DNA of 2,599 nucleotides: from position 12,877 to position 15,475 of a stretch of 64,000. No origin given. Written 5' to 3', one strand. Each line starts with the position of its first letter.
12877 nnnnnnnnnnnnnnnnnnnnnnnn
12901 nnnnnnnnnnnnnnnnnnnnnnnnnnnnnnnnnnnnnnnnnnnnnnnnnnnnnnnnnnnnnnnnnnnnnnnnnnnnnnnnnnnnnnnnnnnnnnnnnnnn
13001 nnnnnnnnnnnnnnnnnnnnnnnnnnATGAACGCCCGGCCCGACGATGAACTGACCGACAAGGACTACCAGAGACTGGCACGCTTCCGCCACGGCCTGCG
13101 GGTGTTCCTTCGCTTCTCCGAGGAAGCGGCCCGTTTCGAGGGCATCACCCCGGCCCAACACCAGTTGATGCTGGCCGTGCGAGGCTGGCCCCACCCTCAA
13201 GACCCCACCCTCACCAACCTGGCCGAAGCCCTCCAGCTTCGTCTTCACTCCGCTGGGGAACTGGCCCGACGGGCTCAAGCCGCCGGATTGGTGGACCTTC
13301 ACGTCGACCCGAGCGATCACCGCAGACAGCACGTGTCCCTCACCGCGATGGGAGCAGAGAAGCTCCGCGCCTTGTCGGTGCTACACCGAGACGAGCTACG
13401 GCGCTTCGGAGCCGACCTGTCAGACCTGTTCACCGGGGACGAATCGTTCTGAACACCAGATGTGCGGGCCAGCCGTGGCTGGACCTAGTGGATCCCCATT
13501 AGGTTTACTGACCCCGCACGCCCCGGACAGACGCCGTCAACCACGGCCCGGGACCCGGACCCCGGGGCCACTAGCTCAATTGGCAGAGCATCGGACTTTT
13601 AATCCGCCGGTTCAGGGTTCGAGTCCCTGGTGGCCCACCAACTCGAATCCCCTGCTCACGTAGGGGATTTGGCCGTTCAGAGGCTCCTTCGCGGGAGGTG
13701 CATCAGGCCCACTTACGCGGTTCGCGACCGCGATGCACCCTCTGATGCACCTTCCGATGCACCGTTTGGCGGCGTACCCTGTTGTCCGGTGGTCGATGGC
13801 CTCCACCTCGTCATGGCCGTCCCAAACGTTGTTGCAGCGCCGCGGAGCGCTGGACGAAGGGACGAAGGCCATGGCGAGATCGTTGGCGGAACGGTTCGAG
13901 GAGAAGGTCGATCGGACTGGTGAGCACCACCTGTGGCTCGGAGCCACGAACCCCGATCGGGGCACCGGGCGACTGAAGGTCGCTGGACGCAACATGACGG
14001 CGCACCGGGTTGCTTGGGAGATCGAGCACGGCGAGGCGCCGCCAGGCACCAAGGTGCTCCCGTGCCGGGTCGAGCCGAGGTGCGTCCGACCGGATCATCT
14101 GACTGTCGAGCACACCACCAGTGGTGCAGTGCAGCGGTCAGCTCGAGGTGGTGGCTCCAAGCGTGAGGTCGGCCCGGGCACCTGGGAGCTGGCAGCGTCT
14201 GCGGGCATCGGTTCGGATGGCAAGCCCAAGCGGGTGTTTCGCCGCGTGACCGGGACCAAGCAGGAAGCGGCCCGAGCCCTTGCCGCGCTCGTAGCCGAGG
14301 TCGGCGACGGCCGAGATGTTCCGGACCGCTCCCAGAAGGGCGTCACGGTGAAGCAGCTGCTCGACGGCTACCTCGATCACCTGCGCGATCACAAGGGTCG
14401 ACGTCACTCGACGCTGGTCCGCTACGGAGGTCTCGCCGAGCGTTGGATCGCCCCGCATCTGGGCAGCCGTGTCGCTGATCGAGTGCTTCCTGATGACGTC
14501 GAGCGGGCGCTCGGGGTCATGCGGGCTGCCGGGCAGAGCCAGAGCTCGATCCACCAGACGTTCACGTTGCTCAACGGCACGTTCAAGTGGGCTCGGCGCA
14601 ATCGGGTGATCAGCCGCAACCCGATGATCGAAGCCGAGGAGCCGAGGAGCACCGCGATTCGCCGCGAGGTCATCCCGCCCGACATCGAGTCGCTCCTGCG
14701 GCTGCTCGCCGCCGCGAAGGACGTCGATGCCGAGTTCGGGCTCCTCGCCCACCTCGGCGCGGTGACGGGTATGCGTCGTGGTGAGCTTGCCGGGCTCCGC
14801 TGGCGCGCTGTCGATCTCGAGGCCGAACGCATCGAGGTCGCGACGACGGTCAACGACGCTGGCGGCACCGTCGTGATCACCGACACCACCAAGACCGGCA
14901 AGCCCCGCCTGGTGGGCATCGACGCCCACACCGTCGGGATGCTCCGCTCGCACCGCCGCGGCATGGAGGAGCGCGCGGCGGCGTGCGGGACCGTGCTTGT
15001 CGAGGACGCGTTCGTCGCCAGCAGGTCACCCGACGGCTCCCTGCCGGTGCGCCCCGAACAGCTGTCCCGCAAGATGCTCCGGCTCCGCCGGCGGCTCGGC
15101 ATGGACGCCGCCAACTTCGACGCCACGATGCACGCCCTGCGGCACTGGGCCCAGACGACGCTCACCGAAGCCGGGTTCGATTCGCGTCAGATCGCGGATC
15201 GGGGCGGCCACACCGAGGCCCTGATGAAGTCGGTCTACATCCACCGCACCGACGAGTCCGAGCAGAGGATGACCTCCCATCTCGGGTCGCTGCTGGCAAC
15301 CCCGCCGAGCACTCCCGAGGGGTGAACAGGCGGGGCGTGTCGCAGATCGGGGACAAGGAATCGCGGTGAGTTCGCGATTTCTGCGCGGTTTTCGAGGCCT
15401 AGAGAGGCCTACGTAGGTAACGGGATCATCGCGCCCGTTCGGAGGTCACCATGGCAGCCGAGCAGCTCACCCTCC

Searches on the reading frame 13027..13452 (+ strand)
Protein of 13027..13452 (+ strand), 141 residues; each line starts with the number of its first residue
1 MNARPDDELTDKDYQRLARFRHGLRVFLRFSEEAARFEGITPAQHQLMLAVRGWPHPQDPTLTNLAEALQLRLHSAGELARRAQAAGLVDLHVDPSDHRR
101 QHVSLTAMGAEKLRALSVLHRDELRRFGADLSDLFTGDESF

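Call 17: find_encoding_contigs(protein=window:13027-13452:+, flank=6000, max_places=10)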
Protein window:13027-13452:+ (141 aa): 5 contigs read that carry it; 5 places shown.
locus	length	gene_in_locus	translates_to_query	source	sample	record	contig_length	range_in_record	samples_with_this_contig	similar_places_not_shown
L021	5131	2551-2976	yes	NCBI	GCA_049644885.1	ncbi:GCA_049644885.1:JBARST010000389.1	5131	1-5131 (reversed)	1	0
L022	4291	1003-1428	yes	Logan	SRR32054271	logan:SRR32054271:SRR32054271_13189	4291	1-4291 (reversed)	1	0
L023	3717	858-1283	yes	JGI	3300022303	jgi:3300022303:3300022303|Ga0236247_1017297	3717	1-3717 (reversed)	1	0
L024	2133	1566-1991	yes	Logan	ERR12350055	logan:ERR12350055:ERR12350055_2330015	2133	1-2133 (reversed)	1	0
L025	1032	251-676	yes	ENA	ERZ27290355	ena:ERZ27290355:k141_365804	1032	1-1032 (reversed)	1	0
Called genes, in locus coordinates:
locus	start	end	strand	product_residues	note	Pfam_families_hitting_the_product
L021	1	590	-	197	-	PF00106:adh_short, PF13561:adh_short_C2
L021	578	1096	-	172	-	PF02627:CMD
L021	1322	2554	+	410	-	PF00654:Voltage_CLC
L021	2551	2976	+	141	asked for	PF12802:MarR_2 (weak)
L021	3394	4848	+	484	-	PF00589:Phage_integrase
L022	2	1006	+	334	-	?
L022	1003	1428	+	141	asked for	PF12802:MarR_2 (weak)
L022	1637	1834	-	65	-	-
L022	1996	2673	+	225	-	PF01022:HTH_5 (weak), PF12802:MarR_2 (faint), PF12840:HTH_20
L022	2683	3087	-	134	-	-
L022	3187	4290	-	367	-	?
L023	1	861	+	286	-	?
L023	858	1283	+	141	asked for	PF12802:MarR_2 (weak)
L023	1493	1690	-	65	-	-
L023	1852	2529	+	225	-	PF01022:HTH_5 (weak), PF12802:MarR_2 (faint), PF12840:HTH_20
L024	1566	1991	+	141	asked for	PF12802:MarR_2 (weak)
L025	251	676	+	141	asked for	PF12802:MarR_2 (weak)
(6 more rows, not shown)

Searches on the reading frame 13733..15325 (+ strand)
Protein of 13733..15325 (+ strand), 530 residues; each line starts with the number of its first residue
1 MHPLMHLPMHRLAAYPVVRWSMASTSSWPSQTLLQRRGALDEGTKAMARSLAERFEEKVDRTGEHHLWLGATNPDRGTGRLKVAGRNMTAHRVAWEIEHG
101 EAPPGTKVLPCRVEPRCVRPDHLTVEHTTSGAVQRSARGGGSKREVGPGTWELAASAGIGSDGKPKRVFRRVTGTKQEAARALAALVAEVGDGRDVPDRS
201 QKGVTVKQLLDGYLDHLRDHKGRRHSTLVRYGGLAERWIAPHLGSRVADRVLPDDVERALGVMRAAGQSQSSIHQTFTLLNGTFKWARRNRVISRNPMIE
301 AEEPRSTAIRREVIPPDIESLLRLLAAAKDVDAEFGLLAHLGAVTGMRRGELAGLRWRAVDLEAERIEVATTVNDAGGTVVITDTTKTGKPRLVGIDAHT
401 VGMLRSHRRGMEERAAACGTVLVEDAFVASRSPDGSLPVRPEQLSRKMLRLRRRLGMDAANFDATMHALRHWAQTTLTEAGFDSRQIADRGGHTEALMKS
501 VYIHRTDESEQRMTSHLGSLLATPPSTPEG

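Call 9: search_protein_families(library=pfam, proteins=[window:13733-15325:+], max_evalue=0.01)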
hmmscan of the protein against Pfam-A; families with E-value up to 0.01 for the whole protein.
window:13733-15325:+ (530 aa): 3 families
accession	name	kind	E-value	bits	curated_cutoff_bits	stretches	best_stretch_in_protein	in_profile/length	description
PF00589.27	Phage_integrase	-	3.8e-15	56.5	27.1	1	321-507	8-170/172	Phage integrase family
PF02899.23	Phage_int_SAM_1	-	0.00047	20.8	22.3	1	210-289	1-81/83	Phage integrase, N-terminal SAM-like domain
PF13392.12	HNH_3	-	0.001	19.1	24.8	1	90-123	3-36/46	HNH endonuclease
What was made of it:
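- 13868..15325 (+): Tyrosine integrase. The longest ORF starts at 13733; the likely start is M at 13868. Pfam Phage_integrase 56.5 bits, and SAM-like N domain 20.8 bits, just under its 22.3 cut-off (call 9).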

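Call 15: find_encoding_contigs(protein=window:13733-15325:+, flank=10000, max_places=10)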
Protein window:13733-15325:+ (530 aa): 23 contigs read that carry it; 10 places shown.
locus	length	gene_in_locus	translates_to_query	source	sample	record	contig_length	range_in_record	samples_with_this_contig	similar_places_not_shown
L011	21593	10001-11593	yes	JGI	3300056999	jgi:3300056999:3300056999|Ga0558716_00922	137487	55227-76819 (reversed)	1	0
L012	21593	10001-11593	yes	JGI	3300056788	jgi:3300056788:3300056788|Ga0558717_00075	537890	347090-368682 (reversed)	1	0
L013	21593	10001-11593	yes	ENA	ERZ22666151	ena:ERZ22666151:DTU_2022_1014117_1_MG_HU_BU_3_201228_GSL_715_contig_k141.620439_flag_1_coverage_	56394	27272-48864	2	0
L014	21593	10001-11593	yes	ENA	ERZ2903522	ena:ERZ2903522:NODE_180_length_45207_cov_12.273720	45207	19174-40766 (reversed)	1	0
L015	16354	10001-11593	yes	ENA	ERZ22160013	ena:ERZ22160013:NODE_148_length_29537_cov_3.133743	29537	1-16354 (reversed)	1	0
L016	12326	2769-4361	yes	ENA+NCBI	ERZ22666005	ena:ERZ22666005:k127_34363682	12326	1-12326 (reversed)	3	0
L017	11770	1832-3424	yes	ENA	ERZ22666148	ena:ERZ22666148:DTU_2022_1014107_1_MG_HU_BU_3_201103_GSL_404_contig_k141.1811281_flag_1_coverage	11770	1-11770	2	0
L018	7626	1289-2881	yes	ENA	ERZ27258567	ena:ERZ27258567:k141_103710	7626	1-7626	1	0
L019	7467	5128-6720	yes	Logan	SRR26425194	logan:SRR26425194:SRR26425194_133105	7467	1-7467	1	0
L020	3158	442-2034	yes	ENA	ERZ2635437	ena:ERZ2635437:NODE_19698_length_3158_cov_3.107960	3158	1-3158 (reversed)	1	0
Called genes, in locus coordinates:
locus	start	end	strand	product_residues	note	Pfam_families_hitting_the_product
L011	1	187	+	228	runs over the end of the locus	PF00440:TetR_N, PF21943:TetR_C_46 (weak)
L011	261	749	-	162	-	PF04075:F420H2_quin_red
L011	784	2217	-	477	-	PF01547:SBP_bac_1, PF13416:SBP_bac_8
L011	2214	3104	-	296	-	PF00528:BPD_transp_1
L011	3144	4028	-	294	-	-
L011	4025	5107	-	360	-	PF00005:ABC_tran, PF13304:AAA_21 (faint), PF17850:CysA_C_terminal (weak), PF17912:OB_MalK, PF08402:TOBE_2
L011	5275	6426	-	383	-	PF01406:tRNA-synt_1e, PF00133:tRNA-synt_1 (faint), PF09334:tRNA-synt_1g (weak)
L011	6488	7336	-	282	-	PF00106:adh_short, PF23441:SDR (weak), PF08659:KR (weak), PF13561:adh_short_C2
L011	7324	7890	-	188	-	PF02627:CMD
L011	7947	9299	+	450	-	PF00654:Voltage_CLC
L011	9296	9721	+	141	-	PF12802:MarR_2 (weak)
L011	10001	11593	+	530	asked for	PF00589:Phage_integrase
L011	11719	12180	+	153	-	-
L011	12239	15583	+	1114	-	PF08751:TrwC, PF13191:AAA_16 (weak), PF25199:nSTAND_NTPase5 (weak), PF13245:AAA_19, PF13401:AAA_22 (weak), PF13604:AAA_30, PF22232:TraI_hel_assoc_N (faint)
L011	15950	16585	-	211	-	-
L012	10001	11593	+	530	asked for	PF00589:Phage_integrase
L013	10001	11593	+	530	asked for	PF00589:Phage_integrase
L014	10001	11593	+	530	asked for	PF00589:Phage_integrase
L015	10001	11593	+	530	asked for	PF00589:Phage_integrase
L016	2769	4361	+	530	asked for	PF00589:Phage_integrase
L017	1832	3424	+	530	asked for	PF00589:Phage_integrase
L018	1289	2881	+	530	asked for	PF00589:Phage_integrase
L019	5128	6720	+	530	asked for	PF00589:Phage_integrase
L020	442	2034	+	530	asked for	PF00589:Phage_integrase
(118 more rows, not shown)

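Call 21: find_related_loci(query=window:13733-15325:+, collection=genome_contigs, flank=10000)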
Query window:13733-15325:+ (530 aa) in genome_contigs; peptide patterns used: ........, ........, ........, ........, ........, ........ (x = any residue, [..] = any of these).
110 stretches matched a pattern; 6 encode a relative of the query (tblastn E <= 1e-3); 6 distinct loci.
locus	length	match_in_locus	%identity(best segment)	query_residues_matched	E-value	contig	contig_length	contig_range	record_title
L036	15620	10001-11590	87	1-530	0e+0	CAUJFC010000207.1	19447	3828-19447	MAG: Actinomycetota bacterium isolate KLAP198 genome assembly, contig: KLAP198_116647, whole genome shotgun sequence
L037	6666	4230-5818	93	1-530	0e+0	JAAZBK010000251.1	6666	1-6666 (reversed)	MAG: Acidimicrobiales bacterium isolate AS06rmzACSIP_577 201052_AS06, whole genome shotgun sequence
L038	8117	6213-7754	85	13-526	0e+0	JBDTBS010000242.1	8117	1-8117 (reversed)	MAG: Aquihabitans sp. isolate cluster2_bin.138 k127_3257924, whole genome shotgun sequence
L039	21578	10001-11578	84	1-526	0e+0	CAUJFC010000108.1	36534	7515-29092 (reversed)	MAG: Actinomycetota bacterium isolate KLAP198 genome assembly, contig: KLAP198_452223, whole genome shotgun sequence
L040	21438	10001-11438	73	47-522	0e+0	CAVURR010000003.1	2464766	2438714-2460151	MAG: uncultured Iamiaceae bacterium isolate MFD09730.bin.2.15 genome assembly, contig: contig_171, whole genome shotgun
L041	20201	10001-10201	43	325-388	5e-6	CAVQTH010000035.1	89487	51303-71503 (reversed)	MAG: uncultured delta proteobacterium isolate MFD00032.bin.2.163 genome assembly, contig: contig_4753, whole genome shot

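Call 58: search_protein_families(library=ncbifam, proteins=[window:13868-15325:+], max_evalue=0.001)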
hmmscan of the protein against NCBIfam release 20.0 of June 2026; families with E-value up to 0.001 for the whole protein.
window:13868-15325:+ (485 aa): 7 families
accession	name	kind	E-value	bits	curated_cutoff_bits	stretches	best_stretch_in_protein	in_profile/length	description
TIGR02225.1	recomb_XerD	equivalog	8.8e-12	44.9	329.6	1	167-464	2-278/290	site-specific tyrosine recombinase XerD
NF040815.2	recomb_XerA_Arch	equivalog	5.1e-11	42.6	220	1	206-465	38-259/263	site-specific tyrosine recombinase/integron integrase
TIGR02224.1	recomb_XerC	equivalog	1e-10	41.5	335.15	1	168-462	3-279/295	tyrosine recombinase XerC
NF001399.0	PRK00283.1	subfamily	5.3e-09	35.7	279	1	162-466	6-289/300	tyrosine recombinase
TIGR02249.1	integrase_gron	subfamily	2.2e-08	33.9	265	1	416-474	256-314/315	integron integrase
NF002331.0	PRK01287.1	subfamily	4.1e-05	22.7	371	1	222-458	92-310/365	site-specific tyrosine recombinase XerC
NF007371.0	PRK09871.1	subfamily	0.00018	21.1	222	0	395-450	107-164/198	tyrosine-type DNA invertase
